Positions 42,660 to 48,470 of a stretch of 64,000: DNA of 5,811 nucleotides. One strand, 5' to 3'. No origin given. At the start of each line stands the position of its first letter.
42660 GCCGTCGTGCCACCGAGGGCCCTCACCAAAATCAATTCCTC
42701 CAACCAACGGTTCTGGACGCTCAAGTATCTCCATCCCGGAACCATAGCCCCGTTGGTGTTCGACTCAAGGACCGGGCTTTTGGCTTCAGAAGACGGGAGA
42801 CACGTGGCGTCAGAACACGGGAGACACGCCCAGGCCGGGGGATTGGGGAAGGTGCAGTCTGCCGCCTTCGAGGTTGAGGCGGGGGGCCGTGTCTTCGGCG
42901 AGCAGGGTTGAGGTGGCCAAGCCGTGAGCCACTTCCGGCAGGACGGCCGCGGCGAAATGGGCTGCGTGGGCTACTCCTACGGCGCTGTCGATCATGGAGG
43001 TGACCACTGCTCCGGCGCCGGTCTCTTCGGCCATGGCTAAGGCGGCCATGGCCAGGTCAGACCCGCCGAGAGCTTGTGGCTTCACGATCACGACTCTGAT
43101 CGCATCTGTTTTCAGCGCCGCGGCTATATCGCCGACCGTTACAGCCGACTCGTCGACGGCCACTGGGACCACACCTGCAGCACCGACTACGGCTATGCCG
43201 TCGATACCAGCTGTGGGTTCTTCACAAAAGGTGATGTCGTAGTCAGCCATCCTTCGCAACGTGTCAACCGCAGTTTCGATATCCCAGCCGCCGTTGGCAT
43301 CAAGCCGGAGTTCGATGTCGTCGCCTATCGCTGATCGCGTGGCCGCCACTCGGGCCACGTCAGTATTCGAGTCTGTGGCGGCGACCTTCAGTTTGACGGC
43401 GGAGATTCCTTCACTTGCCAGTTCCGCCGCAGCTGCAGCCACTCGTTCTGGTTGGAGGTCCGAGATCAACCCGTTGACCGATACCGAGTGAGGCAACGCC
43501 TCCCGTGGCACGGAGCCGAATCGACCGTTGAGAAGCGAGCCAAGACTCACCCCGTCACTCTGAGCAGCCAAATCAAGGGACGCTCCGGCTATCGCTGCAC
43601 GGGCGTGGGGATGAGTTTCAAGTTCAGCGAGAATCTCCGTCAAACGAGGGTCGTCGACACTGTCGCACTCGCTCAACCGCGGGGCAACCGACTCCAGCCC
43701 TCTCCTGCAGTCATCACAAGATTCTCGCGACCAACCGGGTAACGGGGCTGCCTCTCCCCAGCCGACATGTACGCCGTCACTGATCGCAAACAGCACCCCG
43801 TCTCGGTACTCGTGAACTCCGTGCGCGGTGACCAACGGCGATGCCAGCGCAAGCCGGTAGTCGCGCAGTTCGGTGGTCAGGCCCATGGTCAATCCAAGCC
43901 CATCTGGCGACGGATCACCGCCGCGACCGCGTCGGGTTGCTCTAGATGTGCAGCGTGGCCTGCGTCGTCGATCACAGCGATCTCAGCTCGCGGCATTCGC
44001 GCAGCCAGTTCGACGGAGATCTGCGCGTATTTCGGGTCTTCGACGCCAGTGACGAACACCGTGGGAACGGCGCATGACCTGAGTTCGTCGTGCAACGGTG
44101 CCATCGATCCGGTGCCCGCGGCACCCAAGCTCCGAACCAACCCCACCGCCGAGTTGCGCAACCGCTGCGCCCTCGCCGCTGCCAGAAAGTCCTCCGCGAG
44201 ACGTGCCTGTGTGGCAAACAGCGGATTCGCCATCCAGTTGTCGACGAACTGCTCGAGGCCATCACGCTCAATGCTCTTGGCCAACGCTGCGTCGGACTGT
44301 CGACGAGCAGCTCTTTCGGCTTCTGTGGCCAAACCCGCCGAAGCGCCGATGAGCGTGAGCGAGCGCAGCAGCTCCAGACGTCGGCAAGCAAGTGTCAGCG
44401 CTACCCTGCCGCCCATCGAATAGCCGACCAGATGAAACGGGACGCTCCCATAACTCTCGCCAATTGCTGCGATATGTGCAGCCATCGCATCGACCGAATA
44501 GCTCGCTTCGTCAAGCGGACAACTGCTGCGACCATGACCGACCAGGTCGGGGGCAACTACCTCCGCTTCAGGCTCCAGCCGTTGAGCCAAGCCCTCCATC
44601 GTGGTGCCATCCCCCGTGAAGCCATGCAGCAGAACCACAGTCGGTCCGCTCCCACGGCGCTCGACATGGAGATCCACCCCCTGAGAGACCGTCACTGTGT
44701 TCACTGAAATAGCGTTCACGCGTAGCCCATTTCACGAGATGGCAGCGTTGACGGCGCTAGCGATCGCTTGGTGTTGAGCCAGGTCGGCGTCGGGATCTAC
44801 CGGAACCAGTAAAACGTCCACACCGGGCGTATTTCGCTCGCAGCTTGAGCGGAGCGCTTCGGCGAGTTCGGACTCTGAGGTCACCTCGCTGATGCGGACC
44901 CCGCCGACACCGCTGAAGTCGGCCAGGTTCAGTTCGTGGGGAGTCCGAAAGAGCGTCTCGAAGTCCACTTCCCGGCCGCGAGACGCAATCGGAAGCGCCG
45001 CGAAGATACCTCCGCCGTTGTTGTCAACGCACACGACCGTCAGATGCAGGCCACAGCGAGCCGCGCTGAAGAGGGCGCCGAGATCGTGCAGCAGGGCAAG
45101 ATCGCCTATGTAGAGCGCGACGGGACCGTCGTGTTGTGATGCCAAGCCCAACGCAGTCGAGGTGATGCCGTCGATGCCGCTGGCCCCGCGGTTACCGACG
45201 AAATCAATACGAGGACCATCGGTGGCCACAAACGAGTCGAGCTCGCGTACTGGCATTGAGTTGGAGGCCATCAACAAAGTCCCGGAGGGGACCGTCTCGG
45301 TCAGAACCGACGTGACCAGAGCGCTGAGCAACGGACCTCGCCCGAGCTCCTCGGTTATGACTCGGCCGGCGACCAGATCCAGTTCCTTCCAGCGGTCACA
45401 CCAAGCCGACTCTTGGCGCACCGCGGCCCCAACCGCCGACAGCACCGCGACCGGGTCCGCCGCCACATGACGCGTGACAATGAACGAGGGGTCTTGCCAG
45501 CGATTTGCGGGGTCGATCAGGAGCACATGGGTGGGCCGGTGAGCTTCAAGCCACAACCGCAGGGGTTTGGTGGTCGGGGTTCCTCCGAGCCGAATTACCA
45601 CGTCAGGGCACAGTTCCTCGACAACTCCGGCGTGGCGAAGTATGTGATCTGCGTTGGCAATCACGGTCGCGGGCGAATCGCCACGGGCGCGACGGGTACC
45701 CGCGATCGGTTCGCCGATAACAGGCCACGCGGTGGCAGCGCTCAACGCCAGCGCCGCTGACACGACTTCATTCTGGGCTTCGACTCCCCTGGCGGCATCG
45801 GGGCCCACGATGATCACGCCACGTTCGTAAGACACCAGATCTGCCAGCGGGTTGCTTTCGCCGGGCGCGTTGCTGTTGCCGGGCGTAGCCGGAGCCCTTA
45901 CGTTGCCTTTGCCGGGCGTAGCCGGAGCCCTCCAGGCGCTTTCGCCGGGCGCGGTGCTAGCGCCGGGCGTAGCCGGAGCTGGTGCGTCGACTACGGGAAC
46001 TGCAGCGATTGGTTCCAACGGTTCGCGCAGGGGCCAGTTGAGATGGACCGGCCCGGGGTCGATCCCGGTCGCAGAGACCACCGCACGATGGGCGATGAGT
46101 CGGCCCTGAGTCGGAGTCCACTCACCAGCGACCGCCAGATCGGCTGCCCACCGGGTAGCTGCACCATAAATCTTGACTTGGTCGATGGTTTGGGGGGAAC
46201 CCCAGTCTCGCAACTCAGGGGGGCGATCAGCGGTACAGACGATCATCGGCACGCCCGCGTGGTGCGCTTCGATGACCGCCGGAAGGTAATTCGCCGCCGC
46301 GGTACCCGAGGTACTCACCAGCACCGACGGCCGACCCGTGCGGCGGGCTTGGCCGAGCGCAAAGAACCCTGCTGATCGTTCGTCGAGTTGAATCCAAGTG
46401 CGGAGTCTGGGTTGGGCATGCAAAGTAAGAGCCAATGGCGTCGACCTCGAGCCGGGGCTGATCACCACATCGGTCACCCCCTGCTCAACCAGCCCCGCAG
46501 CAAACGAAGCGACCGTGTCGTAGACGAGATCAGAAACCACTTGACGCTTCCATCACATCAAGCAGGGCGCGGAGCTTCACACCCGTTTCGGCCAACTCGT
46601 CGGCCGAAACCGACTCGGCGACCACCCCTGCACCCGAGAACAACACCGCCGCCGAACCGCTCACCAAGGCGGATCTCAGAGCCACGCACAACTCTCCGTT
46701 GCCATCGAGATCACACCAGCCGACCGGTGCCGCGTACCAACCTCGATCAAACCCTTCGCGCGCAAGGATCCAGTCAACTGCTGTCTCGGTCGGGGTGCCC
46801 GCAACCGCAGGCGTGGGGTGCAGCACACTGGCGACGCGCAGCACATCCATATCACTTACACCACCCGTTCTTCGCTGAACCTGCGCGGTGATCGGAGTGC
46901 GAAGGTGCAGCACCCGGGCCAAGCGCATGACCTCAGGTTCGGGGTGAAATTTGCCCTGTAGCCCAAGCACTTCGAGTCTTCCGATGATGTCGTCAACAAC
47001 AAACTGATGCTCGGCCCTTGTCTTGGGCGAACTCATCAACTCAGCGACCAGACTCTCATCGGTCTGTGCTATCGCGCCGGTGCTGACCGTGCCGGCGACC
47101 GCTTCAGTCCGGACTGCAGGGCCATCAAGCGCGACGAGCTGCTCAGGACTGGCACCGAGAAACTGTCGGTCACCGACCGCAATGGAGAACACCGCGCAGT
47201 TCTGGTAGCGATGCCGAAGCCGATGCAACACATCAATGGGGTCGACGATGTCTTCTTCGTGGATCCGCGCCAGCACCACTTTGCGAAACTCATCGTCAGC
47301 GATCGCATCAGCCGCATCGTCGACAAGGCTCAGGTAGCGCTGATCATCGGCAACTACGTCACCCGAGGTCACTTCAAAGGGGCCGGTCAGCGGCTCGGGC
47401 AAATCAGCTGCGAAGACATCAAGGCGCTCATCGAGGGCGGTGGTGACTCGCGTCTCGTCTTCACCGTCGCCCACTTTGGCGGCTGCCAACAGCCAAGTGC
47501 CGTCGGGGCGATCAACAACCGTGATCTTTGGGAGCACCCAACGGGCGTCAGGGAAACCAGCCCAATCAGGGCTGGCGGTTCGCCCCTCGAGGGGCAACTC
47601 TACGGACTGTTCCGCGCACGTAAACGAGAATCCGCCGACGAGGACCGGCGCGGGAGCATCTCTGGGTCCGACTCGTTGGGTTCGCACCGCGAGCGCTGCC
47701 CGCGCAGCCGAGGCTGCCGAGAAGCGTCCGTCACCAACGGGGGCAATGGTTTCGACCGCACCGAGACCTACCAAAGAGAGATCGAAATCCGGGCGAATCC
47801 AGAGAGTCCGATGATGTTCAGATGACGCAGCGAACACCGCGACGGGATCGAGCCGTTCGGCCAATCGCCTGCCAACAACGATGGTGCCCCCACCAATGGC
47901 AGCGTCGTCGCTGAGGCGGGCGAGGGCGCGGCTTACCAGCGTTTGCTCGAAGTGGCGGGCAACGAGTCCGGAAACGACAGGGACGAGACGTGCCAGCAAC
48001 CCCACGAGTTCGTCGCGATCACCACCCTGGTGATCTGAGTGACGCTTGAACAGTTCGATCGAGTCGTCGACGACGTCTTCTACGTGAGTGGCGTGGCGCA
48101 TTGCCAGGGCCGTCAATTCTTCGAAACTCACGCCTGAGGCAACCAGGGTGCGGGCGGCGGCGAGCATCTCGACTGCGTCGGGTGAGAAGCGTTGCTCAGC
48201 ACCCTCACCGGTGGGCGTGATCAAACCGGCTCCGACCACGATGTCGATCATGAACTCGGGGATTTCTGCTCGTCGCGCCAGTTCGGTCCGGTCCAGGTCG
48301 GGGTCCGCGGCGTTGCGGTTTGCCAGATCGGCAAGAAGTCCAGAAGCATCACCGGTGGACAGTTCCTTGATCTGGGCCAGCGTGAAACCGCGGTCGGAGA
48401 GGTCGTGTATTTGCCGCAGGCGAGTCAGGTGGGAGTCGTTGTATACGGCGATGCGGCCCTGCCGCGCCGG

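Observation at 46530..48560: MerR-type DNA-binding domain fused in frame to isochorismate synthase (MenF)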

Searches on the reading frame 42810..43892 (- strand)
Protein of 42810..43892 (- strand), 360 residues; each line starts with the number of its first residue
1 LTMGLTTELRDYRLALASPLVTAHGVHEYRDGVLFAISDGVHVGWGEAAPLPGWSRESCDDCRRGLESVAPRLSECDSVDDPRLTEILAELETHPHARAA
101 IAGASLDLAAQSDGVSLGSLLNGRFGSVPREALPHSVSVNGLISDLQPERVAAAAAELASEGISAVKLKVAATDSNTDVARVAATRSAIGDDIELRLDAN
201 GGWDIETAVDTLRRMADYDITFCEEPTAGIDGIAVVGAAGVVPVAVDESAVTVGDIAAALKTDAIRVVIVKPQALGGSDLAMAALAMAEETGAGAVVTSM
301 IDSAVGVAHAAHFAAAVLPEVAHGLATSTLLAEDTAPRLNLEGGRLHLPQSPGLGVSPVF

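Call 31: search_protein_families(library=ncbifam, proteins=[window:42810-43892:-], max_evalue=0.00001)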
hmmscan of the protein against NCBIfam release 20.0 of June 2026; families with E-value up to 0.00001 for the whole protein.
window:42810-43892:- (360 aa): 16 families
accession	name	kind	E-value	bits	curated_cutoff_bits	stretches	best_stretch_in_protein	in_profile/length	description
TIGR01927.1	menC_gam_Gplu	equivalog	1.4e-40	139.5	130.55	1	11-336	2-302/307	o-succinylbenzoate synthase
NF002782.0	PRK02901.1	equivalog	8.3e-40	136.7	288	1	28-348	29-290/328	o-succinylbenzoate synthase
TIGR02534.1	mucon_cyclo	subfamily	1.4e-32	113.2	334.95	1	36-356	35-355/368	muconate/chloromuconate family cycloisomerase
NF003473.0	PRK05105.1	equivalog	2.1e-32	112.5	236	1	7-336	6-309/331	o-succinylbenzoate synthase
NF042940.1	racemase_DgcA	equivalog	2.8e-26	92.5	400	1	11-350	5-318/323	N-acetyl-D-Glu racemase DgcA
NF047820.1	TalGalacDh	equivalog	1e-24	87.2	500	1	97-357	107-355/371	L-talarate/galactarate dehydratase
NF002739.0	PRK02714.1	equivalog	1.6e-24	87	259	2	150-336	121-310/320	o-succinylbenzoate synthase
TIGR01928.1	menC_lowGC_arch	equivalog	5.9e-24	84.7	200.65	1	12-317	3-300/325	o-succinylbenzoate synthase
NF041118.1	A_G_epim_Thtga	equivalog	1.5e-21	76.9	500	1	23-334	22-326/341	L-Ala-D/L-Glu epimerase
NF043002.1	HProlDhtase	equivalog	2.3e-21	76.1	500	1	39-360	41-356/366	cis-3-hydroxy-L-proline dehydratase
NF011708.0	PRK15129.1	equivalog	6.1e-16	58.3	343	1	16-348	13-321/321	L-Ala-D/L-Glu epimerase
NF040866.1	AraD_Arch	equivalog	1.7e-15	56.9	650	1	149-357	150-360/372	arabinonate dehydratase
NF040790.2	glucon_galact_dh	equivalog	6.7e-12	44.9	750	1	97-356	93-359/390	bifunctional D-gluconate/D-galactonate dehydratase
NF010624.0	PRK14017.1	equivalog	6.6e-09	35.3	311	1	101-356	86-350/382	galactonate dehydratase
NF047905.1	SucbenSynMenCBdel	equivalog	3e-08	33.3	500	1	140-316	101-268/327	o-succinylbenzoate synthase MenC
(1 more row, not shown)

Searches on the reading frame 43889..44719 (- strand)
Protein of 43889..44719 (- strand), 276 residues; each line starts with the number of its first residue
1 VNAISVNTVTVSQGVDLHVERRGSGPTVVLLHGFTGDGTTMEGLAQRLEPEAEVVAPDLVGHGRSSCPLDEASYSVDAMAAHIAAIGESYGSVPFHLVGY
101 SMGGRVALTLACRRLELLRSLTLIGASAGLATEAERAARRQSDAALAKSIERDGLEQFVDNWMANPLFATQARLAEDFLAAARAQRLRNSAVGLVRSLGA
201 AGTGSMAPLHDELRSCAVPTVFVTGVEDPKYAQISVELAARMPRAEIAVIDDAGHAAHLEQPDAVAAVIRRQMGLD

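Call 31: search_protein_families(library=ncbifam, proteins=[window:43889-44719:-], max_evalue=0.00001)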
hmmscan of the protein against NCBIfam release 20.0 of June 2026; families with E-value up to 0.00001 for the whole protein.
window:43889-44719:- (276 aa): 26 families (the best 25 are shown)
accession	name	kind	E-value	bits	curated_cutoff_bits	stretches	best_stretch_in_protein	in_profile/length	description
TIGR03695.1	menH_SHCHC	equivalog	4.3e-69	232.7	208.55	1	25-271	2-249/252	2-succinyl-6-hydroxy-2,4-cyclohexadiene-1-carboxylate synthase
NF008340.0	PRK11126.1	equivalog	8.3e-39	133.3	261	1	21-271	10-249/255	2-succinyl-6-hydroxy-2,4-cyclohexadiene-1-carboxylate synthase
NF011457.0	PRK14875.1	equivalog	5.2e-34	117.8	307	1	14-273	119-369/372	acetoin dehydrogenase dihydrolipoyllysine-residue acetyltransferase subunit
NF051488.1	bifunc_PcaDC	exception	1.8e-29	103.1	390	1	18-273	3-250/375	bifunctional 3-oxoadipate enol-lactonase/4-carboxymuconolactone decarboxylase PcaDC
NF051487.1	bifunc_PcaCD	exception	7.1e-29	101.1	430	1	20-271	165-409/413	bifunctional 4-carboxymuconolactone decarboxylase/3-oxoadipate enol-lactonase PcaCD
TIGR02427.1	protocat_pcaD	equivalog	1.3e-26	93.5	255.85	1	24-271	12-248/251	3-oxoadipate enol-lactonase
TIGR03056.1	bchO_mg_che_rel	equivalog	6e-22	78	172.55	1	13-270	14-274/278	alpha/beta fold hydrolase BchO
TIGR01738.1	bioH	equivalog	7.1e-17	61.9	206.95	1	25-270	3-242/245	pimeloyl-ACP methyl ester esterase BioH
TIGR03611.1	RutD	equivalog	3.4e-16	59.4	238.5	1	16-270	4-252/258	pyrimidine utilization protein D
NF050089.1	i_nPHAscl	equivalog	2.3e-14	53.1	300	1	20-126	13-117/288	intracellular short-chain-length polyhydroxyalkanoate depolymerase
NF007954.0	PRK10673.1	equivalog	4.2e-14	52.4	399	1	27-123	18-111/255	esterase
TIGR01250.1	pro_imino_pep_2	subfamily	1.6e-13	50.9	167.65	1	9-130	7-133/288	proline iminopeptidase-family hydrolase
NF004514.1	PRK05855.1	equivalog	2e-13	49.8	455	1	8-104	3-102/578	SDR family oxidoreductase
NF052614.1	AB_fold_OlsI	equivalog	1.6e-12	47.5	385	1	88-270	84-252/272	ornithine lipid biosynthesis O-acyltransferase OlsI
NF002938.0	PRK03592.1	equivalog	2.7e-12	46.6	241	1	7-128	13-131/298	haloalkane dehalogenase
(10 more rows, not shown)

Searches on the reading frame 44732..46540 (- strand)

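Call 31: search_protein_families(library=ncbifam, proteins=[window:44732-46540:-], max_evalue=0.00001)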
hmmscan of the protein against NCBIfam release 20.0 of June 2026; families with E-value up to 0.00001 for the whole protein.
window:44732-46540:- (602 aa): 27 families (the best 25 are shown)
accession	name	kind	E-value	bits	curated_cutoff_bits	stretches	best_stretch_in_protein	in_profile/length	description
TIGR00173.1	menD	equivalog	4.6e-123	411.6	244.2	1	11-468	4-434/435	2-succinyl-5-enolpyruvyl-6-hydroxy-3-cyclohexene-1-carboxylic-acid synthase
NF006187.0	PRK08322.1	equivalog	7.3e-17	61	509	1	16-170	11-159/548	acetolactate synthase large subunit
TIGR00118.1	acolac_lg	equivalog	2e-13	49.7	538.35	1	15-170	9-158/557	biosynthetic-type acetolactate synthase large subunit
NF006016.1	PRK08155.1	equivalog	6.1e-13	48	870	1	17-130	13-123/554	acetolactate synthase large subunit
NF004772.0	PRK06112.1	subfamily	1.3e-12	46.9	673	1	31-167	34-166/578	acetolactate synthase catalytic subunit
NF006581.0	PRK09107.1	equivalog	2.7e-11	42.5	974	1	16-170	20-169/595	acetolactate synthase 3 large subunit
NF006122.0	PRK08266.1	subfamily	5.8e-11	41.6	571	1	12-171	9-167/543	hypothetical protein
NF005760.0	PRK07586.1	equivalog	3.5e-10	39.4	363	0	12-132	6-126/514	acetolactate synthase large subunit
NF005712.0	PRK07524.1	subfamily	5.5e-10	38.3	500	1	16-172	12-165/536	5-guanidino-2-oxopentanoate decarboxylase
NF006052.0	PRK08199.1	subfamily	6.5e-10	37.9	539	1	16-170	17-166/559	thiamine pyrophosphate protein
NF004919.0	PRK06276.1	equivalog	6e-09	34.7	866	1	16-170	10-158/582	acetolactate synthase large subunit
NF006378.0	PRK08617.1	equivalog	8.8e-09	34.2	510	1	16-136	17-136/556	acetolactate synthase AlsS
NF005713.0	PRK07525.1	subfamily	1e-08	34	620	1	12-138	11-136/592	sulfoacetaldehyde acetyltransferase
TIGR03457.1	sulphoacet_xsc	equivalog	1.9e-08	33.2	676.4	1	12-135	7-129/579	sulfoacetaldehyde acetyltransferase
NF005470.0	PRK07064.1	equivalog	2e-08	33.7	495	0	34-170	32-166/552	thiamine pyrophosphate-binding protein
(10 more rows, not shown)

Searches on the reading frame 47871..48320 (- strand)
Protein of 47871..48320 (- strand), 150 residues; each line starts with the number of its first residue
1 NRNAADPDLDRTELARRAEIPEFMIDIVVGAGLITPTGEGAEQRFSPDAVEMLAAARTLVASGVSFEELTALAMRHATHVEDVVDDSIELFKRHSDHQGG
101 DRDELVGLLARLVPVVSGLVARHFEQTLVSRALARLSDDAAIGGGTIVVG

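Call 53: search_protein_representatives(alignment_id=A4)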
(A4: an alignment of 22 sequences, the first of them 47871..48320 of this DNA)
Query: 22 sequences, 148 profile positions. Proteins with E-value up to 0.001 (for the whole library): 302; up to 1e-10: 163; up to 1e-30: 37. The best 150 are listed.
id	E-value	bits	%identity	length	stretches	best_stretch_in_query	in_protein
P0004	2.7e-62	225.2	-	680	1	1-148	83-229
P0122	1.5e-60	219.5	-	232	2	1-139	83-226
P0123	5.4e-54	198.3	-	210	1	7-140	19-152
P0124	1.6e-49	183.8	-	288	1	3-148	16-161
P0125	3.7e-46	172.8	-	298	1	3-147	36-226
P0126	7.4e-46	171.9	-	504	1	19-148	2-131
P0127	2.0e-45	170.5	-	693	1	4-147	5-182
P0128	1.4e-41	158.0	-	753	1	3-142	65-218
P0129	1.5e-41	157.9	-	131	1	3-120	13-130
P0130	3.8e-41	156.6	-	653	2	3-138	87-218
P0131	2.5e-40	153.9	-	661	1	7-147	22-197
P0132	3.3e-40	153.5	-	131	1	17-122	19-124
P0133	4.4e-40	153.1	-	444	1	4-138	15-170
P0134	6.7e-40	152.5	-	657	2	3-146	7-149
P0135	1.6e-39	151.3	-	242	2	5-136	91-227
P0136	1.8e-39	151.1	-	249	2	5-146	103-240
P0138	3.6e-39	150.2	-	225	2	5-141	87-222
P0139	3.8e-39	150.1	-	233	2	2-140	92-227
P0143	2.2e-37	144.4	-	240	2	3-144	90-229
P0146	8.5e-36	139.2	-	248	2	5-147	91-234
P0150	8.9e-33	129.4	-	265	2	2-141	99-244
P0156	3.4e-31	124.3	-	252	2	4-141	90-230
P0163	2.8e-29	118.1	-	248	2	4-142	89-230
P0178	9.6e-25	103.4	-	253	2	4-142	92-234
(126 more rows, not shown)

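Call 54: list_cluster_members(proteins=[P0135, P0136, P0138, P0139, P0143, P0146, P0150, P0156, P0163, P0178])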
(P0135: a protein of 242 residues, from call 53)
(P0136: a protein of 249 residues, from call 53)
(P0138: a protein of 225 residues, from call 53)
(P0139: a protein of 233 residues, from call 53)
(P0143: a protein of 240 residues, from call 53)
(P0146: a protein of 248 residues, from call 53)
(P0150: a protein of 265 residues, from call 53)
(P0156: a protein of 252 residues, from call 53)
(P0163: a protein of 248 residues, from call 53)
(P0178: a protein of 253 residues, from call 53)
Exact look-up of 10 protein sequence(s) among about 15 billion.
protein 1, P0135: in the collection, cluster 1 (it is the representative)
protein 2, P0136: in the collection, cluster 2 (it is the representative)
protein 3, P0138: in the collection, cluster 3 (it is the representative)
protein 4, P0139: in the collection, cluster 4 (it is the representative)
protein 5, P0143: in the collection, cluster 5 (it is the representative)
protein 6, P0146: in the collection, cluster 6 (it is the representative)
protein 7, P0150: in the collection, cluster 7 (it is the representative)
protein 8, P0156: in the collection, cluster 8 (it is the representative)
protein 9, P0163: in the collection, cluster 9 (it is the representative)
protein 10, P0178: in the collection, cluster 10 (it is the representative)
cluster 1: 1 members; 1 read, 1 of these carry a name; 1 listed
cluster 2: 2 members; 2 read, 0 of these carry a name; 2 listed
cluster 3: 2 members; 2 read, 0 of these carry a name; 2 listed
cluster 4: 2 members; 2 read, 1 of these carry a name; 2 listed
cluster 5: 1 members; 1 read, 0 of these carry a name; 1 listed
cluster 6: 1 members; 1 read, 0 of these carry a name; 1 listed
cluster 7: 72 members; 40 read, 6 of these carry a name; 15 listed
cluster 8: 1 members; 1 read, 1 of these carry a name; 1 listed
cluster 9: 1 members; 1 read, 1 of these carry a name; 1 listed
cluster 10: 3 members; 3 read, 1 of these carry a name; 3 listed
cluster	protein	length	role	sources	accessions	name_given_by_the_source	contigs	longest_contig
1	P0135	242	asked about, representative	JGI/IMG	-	DNA-binding transcriptional MerR regulator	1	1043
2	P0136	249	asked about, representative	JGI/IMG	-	-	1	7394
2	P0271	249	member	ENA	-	-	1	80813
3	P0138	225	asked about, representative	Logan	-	-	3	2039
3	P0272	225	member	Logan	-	-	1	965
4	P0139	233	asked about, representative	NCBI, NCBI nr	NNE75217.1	MAG: MerR family transcriptional regulator [Acidimicrobiales bacterium] | MerR family transcriptional regulator [Acidimicrobiales bacterium]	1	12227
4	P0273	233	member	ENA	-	-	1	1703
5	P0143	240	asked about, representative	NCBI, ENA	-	-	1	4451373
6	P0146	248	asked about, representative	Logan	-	-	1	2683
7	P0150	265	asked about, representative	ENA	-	-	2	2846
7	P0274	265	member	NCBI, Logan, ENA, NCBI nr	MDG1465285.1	MAG: MerR family transcriptional regulator [Acidimicrobiales bacterium] | MerR family transcriptional regulator [Acidimicrobiales bacterium]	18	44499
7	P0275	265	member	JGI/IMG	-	DNA-binding transcriptional MerR regulator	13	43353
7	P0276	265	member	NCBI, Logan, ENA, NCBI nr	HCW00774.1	MAG TPA: hypothetical protein DGK99_05150 [Acidimicrobiaceae bacterium] | hypothetical protein [Acidimicrobiaceae bacterium]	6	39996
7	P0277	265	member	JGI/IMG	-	DNA-binding transcriptional MerR regulator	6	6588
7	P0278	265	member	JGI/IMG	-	MerR family mercuric resistance operon transcriptional regulator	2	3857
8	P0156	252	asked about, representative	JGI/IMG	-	DNA-binding transcriptional MerR regulator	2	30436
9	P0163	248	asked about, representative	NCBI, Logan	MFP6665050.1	MAG: MerR family transcriptional regulator [Deltaproteobacteria bacterium]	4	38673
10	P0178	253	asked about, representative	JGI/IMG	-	DNA-binding transcriptional MerR regulator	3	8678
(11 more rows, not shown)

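Call 59: search_solved_structures(query=A4, max_evalue=10, show_alignments=3)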
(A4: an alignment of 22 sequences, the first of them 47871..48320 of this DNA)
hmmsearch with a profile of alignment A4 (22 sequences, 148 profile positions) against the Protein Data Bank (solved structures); distinct sequences matched with E-value up to 10: 11.
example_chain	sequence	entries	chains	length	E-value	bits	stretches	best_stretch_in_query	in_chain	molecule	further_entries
5ydc_A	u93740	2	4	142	0.0027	20.7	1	6-77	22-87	Uncharacterized HTH-type transcriptional regulator Rv1828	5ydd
3gp4_A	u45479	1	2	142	0.015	18.3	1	6-73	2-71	Transcriptional regulator, MerR family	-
7tec_A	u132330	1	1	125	0.031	17.3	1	17-93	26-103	HTH-type transcriptional regulator GlnR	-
7dgy_A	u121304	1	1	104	0.075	16.1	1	57-84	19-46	de novo designed protein H4C2R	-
4r4e_B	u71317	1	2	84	0.086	15.9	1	22-69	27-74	HTH-type transcriptional regulator GlnR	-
3ucs_A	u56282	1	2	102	0.15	15.1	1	6-60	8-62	Chaperone-modulator protein CbpM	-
9lcz_A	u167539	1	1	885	0.23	14.5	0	70-100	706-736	Inactivate TOD6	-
9lcx_A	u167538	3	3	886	0.23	14.5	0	70-100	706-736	Inactivate TOD6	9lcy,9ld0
4ua1_A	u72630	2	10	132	0.45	13.5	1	10-71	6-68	Regulatory protein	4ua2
2zhg_A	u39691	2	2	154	0.86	12.6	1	7-51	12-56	Redox-sensitive transcriptional activator soxR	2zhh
7tea_B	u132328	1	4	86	1.5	11.9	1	30-70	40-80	Glutamine synthetase repressor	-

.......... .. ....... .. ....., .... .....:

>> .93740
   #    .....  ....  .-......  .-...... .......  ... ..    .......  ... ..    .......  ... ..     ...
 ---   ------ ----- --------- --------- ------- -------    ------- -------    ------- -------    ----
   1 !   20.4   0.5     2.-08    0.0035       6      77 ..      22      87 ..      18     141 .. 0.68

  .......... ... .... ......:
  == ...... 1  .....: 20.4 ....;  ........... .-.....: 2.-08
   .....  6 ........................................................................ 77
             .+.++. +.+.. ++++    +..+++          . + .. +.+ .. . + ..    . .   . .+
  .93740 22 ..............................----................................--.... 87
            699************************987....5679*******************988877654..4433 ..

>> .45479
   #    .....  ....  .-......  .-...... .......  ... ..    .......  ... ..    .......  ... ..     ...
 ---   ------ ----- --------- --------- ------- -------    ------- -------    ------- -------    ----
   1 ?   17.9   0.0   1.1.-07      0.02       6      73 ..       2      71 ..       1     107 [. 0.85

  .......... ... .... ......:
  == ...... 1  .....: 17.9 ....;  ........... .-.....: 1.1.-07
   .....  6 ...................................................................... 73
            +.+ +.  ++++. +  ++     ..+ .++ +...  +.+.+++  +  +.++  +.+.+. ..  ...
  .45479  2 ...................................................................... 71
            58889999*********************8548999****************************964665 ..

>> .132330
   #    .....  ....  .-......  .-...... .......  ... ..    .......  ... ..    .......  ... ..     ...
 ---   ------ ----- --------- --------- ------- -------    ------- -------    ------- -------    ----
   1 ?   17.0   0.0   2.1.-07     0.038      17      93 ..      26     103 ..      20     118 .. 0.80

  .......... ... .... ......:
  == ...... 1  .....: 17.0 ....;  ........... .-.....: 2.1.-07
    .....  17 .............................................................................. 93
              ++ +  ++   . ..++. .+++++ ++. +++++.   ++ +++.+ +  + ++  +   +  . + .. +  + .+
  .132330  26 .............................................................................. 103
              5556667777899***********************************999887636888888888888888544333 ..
